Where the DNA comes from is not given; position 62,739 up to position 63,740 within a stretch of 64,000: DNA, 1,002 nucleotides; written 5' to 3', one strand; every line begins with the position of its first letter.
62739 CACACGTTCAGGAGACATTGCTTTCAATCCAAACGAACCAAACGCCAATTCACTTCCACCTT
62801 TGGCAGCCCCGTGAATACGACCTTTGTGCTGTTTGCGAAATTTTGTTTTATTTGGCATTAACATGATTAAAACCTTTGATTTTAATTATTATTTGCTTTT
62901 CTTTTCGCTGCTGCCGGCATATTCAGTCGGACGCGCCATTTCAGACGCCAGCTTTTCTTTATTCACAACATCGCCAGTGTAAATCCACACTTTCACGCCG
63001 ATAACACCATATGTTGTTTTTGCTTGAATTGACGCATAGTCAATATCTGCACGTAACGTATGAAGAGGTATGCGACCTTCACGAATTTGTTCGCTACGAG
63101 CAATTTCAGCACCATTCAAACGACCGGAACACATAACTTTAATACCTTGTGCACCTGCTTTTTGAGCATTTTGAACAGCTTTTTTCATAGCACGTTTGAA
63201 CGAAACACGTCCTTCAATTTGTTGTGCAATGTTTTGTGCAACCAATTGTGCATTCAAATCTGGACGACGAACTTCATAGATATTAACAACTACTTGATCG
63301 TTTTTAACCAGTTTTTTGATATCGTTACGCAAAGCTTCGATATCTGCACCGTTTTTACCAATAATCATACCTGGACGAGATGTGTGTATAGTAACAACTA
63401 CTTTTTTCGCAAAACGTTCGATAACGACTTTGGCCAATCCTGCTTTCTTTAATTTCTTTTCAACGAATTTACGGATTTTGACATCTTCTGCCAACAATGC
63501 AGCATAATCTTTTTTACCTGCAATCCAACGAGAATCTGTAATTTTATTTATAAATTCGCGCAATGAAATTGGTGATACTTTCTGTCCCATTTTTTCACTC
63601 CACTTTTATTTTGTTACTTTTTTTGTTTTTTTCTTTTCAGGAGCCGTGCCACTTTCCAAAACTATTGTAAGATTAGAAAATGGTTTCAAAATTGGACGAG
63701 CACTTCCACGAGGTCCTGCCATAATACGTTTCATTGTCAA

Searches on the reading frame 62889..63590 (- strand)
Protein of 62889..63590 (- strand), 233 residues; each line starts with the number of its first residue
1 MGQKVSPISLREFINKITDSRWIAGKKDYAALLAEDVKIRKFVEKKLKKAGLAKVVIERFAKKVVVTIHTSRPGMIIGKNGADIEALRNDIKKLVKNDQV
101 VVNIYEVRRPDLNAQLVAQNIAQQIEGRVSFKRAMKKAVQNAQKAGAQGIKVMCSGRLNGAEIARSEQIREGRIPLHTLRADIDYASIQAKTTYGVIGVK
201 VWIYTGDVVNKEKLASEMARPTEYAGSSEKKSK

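Call 11: search_protein_families(library=pfam, proteins=[window:62889-63590:-], max_evalue=0.001)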
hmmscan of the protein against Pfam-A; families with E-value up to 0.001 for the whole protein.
window:62889-63590:- (233 aa): 3 families
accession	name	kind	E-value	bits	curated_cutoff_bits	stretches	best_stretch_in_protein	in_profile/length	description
PF00189.25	Ribosomal_S3_C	-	9.7e-38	129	34.1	1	121-203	1-83/83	Ribosomal protein S3, C-terminal domain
PF07650.23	KH_2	-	1.8e-20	73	22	1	38-111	1-77/78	KH domain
PF05316.17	VAR1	-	1.7e-06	28.6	33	0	147-203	128-192/195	Mitochondrial ribosomal protein (VAR1)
